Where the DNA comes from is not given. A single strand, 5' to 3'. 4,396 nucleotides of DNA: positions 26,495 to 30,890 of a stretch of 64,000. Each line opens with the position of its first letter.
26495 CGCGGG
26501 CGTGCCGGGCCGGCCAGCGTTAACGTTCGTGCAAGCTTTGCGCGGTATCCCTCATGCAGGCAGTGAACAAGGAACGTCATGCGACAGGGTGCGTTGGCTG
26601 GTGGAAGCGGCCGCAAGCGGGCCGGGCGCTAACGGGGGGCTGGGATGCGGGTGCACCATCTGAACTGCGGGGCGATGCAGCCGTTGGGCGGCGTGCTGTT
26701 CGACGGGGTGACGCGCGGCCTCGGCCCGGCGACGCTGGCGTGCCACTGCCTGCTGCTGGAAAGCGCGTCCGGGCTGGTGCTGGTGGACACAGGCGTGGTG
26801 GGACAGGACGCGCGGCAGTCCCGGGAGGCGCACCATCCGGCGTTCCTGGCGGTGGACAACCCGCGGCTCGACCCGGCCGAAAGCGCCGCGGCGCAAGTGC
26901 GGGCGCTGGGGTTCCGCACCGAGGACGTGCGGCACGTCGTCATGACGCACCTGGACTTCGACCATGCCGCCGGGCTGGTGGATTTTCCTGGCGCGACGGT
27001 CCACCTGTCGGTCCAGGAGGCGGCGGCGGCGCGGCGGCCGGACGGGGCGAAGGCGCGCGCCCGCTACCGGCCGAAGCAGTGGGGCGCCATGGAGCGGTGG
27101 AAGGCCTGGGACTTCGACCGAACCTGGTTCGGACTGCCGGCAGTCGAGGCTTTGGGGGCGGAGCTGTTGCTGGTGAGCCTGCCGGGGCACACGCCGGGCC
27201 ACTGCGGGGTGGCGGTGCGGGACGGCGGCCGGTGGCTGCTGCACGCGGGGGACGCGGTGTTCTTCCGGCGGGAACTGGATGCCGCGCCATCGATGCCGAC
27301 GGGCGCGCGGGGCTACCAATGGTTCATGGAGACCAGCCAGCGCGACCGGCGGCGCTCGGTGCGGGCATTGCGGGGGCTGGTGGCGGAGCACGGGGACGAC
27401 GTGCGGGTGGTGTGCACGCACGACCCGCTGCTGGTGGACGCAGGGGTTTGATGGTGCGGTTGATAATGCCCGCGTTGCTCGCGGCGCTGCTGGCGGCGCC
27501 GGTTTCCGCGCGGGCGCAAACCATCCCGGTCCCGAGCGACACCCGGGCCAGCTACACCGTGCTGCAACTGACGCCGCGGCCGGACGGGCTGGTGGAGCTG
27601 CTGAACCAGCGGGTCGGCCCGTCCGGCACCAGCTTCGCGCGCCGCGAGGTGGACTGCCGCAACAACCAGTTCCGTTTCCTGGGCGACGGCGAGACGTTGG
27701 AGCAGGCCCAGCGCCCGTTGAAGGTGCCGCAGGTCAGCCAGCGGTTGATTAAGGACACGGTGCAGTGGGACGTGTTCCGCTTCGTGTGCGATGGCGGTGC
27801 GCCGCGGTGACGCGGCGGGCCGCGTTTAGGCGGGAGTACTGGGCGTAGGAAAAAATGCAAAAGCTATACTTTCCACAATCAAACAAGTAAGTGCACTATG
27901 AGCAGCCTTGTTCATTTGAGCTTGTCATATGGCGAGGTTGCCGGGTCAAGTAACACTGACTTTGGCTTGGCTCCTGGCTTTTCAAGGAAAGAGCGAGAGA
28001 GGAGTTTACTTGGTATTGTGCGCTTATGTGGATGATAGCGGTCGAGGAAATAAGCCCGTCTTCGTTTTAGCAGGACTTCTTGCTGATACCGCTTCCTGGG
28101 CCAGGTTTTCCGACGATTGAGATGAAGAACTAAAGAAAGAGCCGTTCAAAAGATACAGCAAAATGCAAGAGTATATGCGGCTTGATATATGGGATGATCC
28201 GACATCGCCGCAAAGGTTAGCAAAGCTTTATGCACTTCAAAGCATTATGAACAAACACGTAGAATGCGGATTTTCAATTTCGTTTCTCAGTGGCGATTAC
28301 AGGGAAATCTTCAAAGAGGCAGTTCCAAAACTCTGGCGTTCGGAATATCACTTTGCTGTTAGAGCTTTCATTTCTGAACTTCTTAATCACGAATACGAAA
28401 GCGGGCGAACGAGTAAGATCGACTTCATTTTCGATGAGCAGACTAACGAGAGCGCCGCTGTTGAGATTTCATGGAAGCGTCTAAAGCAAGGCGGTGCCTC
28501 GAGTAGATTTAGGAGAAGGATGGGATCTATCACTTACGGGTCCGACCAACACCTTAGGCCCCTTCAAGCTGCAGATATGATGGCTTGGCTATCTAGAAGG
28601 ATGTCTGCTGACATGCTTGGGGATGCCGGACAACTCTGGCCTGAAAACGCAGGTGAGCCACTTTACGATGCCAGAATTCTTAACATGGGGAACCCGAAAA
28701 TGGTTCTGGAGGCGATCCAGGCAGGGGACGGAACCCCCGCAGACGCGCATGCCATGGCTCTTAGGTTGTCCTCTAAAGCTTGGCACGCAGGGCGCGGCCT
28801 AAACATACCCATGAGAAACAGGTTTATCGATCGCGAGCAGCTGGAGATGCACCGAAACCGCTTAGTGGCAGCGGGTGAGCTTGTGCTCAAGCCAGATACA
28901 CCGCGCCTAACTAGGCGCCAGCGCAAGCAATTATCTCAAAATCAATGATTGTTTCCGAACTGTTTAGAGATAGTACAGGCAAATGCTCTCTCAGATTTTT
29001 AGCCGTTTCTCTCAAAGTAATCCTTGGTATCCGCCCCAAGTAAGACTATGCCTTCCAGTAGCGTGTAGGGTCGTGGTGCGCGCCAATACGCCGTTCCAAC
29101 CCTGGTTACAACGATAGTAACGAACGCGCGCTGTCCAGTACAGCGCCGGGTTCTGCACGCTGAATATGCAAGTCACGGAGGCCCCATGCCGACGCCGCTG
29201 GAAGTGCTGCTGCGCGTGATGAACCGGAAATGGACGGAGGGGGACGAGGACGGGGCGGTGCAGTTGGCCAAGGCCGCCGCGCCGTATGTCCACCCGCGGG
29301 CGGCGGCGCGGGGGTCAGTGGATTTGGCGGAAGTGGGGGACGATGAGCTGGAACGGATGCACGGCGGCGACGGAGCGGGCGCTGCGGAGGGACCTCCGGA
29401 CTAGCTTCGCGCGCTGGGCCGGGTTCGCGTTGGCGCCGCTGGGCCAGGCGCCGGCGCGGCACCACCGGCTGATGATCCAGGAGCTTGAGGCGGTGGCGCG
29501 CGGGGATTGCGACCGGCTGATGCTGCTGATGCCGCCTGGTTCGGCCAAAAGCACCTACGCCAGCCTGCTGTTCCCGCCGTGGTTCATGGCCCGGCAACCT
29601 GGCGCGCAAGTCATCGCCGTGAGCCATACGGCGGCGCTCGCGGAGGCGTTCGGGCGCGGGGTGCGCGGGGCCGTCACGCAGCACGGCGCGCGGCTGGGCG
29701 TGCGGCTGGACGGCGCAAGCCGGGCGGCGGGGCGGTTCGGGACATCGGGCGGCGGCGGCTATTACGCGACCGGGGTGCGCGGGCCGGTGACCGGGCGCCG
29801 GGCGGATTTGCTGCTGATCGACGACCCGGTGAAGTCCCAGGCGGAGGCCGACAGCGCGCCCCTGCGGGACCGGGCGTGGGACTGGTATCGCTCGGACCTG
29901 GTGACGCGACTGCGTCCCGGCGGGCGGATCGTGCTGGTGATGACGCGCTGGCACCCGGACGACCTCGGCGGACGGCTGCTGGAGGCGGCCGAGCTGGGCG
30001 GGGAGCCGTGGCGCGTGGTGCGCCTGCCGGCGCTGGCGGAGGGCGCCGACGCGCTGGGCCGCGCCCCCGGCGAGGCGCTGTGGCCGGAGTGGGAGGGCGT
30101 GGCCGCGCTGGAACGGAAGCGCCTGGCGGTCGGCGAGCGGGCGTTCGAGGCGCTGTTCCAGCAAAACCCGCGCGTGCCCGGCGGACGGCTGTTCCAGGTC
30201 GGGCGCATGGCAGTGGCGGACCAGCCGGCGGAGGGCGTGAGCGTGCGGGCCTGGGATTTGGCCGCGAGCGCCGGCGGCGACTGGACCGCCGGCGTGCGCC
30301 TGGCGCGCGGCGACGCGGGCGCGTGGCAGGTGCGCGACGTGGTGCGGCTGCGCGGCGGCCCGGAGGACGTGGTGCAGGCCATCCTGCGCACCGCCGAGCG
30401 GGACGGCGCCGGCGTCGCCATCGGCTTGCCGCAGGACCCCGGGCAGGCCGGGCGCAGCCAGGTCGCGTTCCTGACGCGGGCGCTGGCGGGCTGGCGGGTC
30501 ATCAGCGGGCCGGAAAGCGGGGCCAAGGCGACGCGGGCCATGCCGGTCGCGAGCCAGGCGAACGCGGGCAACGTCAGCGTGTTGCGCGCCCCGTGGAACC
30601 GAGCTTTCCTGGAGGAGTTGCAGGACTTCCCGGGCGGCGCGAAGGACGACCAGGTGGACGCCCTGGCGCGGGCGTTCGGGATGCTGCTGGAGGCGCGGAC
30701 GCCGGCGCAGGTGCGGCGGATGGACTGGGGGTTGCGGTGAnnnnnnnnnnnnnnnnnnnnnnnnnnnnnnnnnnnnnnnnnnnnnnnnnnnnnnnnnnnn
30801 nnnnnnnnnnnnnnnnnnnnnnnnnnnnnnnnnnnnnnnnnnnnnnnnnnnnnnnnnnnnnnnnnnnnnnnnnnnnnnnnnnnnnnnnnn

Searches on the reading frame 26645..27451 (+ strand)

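Call 23: search_protein_families(library=pfam, proteins=[window:26645-27451:+], max_evalue=0.001)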
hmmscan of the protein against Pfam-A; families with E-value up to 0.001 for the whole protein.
window:26645-27451:+ (268 aa): 2 families
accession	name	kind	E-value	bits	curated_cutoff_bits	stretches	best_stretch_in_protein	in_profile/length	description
PF00753.33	Lactamase_B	-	2.3e-18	67.3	22.7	1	31-220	4-162/196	Metallo-beta-lactamase superfamily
PF12706.13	Lactamase_B_2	-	8.6e-06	25.9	27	1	76-212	6-151/200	Beta-lactamase superfamily domain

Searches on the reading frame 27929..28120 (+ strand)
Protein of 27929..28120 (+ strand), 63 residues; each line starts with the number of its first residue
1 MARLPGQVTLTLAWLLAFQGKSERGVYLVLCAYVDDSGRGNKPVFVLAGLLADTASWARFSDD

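Call 64: search_protein_families(library=pfam, proteins=[window:27929-28120:+], max_evalue=0.01)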
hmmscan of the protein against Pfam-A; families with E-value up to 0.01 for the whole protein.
window:27929-28120:+ (63 aa): 1 family
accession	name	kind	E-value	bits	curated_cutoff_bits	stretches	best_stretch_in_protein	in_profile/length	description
PF12686.12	DUF3800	-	0.007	17.5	21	1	32-52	2-26/149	Protein of unknown function (DUF3800)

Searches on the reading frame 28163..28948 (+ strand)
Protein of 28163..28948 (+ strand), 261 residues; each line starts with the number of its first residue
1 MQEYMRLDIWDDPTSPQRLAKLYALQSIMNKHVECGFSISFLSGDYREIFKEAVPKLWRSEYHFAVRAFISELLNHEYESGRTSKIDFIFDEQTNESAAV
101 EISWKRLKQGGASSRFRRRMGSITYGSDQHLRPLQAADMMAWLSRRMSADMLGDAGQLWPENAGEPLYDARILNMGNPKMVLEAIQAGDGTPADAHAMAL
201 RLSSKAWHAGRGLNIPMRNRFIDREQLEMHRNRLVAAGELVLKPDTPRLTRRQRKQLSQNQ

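Call 23: search_protein_families(library=pfam, proteins=[window:28163-28948:+], max_evalue=0.001)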
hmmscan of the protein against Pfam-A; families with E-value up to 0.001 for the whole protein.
window:28163-28948:+ (261 aa): 1 family
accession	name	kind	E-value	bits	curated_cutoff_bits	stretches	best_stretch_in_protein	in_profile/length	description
PF12686.12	DUF3800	-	0.00014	23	21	1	61-146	62-148/149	Protein of unknown function (DUF3800)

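Call 66: search_protein_families(library=padloc, proteins=[window:28163-28948:+], max_evalue=0.001)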
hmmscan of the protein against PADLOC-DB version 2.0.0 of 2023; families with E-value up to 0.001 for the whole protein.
window:28163-28948:+ (261 aa): 0 families

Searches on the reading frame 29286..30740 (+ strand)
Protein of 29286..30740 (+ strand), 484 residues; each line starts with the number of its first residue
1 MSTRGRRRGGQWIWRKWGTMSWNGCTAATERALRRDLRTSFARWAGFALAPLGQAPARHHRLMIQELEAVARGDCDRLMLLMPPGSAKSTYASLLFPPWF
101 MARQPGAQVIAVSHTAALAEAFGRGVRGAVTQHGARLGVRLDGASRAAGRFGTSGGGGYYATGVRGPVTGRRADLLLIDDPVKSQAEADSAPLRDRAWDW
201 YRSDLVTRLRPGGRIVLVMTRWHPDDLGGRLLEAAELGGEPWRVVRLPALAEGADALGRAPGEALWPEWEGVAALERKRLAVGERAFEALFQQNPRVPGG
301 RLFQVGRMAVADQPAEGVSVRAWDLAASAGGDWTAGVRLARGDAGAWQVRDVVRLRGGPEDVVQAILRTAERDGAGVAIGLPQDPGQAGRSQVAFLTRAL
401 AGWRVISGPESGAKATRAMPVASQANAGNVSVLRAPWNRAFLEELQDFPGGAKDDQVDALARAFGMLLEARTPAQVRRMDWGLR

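Call 23: search_protein_families(library=pfam, proteins=[window:29286-30740:+], max_evalue=0.001)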
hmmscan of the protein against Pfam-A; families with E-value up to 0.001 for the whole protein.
window:29286-30740:+ (484 aa): 2 families
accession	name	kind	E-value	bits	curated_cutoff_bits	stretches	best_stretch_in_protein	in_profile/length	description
PF17289.8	Terminase_6C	-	4.5e-14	53.1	22.6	1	322-464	2-152/155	Terminase RNaseH-like domain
PF03237.21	Terminase_6N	-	7.5e-11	42.5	22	1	79-286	1-201/215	Terminase large subunit, T4likevirus-type, N-terminal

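Call 69: list_cluster_members(proteins=[P0001, P0002, P0003, window:29286-30740:+, window:18769-20085:+, window:24730-25608:+])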
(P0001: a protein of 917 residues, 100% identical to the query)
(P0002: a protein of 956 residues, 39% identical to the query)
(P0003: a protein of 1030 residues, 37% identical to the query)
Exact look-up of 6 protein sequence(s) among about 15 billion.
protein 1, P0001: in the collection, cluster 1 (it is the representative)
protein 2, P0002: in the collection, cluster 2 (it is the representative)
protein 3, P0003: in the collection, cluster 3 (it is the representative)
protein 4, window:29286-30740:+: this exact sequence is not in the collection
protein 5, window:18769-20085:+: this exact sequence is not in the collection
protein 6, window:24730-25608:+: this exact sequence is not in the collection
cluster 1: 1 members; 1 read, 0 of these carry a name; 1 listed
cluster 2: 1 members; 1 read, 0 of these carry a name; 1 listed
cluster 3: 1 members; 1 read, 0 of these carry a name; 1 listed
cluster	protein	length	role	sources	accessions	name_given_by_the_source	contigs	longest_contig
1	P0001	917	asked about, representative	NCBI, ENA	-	-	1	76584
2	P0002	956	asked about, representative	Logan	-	-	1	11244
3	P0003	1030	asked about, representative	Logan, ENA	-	-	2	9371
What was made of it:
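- Tried and rejected: Cluster look-ups gave no names or organisms (call 69).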

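Call 71: search_dna_similar(query=window:29286-30740:+, collection=phages, mode=protein, max_rows=10)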
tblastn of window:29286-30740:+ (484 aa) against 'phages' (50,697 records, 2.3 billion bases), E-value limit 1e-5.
Records with a match: 2296; places in all: 2301; records where one place covers at least 80% of the query: 324.
Best place of each record, by identity: <60% 2296.
By first word of the organism name: Mycobacterium 496; Microbacterium 273; Pseudomonas 237; Escherichia 226; Gordonia 199; Vibrio 86; Salmonella 80; Acinetobacter 64; Brucella 41; Lactococcus 40; and 90 more.
By host as written in the record: Mycobacterium smegmatis mc2 155 348; - 183; Gordonia terrae 3612 145; Microbacterium foliorum NRRL B-24224 SEA 111; Microbacterium foliorum NRRL B-24224 104; Mycobacterium smegmatis mc#155 83; Pseudomonas aeruginosa 73; Escherichia coli 70; and 450 more.
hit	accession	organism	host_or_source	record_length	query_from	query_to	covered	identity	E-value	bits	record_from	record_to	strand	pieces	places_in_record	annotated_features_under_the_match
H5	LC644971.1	Acetobacter phage phiAO1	Acetobacter orleanensis NBRC 3170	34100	26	470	92%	49.0%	3e-94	318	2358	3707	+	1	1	phage Terminase protein | hypothetical protein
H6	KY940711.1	Bradyrhizobium phage BDU-MI-1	Bradyrhizobium diazoefficiens USDA110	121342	60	481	87%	42.1%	4e-79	274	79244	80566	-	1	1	terminase large subunit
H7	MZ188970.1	Phage CBW1004C-Prop1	-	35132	19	469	93%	37.6%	3e-57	211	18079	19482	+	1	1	terminase large subunit | terminase small subunit protein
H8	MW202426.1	Caudoviricetes sp.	Manatee Spring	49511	49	468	87%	40.0%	4e-58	213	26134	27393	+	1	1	terminase large subunit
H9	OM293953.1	Bordetella phage vB_BaM-IFTN4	Bordetella avium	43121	34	467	90%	37.3%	1e-55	206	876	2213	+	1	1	terminase large subunit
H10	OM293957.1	Bordetella phage vB_BaM-IFTN8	Bordetella avium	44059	34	467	90%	36.7%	1e-55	206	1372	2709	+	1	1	terminase large subunit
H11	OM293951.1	Bordetella phage vB_BaM-IFTN2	Bordetella avium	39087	34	467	90%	36.7%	2e-55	205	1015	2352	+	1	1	terminase large subunit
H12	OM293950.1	Bordetella phage vB_BaM-IFTN1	Bordetella avium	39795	34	467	90%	36.7%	2e-55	205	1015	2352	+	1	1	terminase large subunit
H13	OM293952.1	Bordetella phage vB_BaM-IFTN3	Bordetella avium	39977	34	467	90%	36.7%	2e-55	205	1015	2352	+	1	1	terminase large subunit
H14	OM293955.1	Bordetella phage vB_BaM-IFTN6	Bordetella avium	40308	34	467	90%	36.7%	2e-55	205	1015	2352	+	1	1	terminase large subunit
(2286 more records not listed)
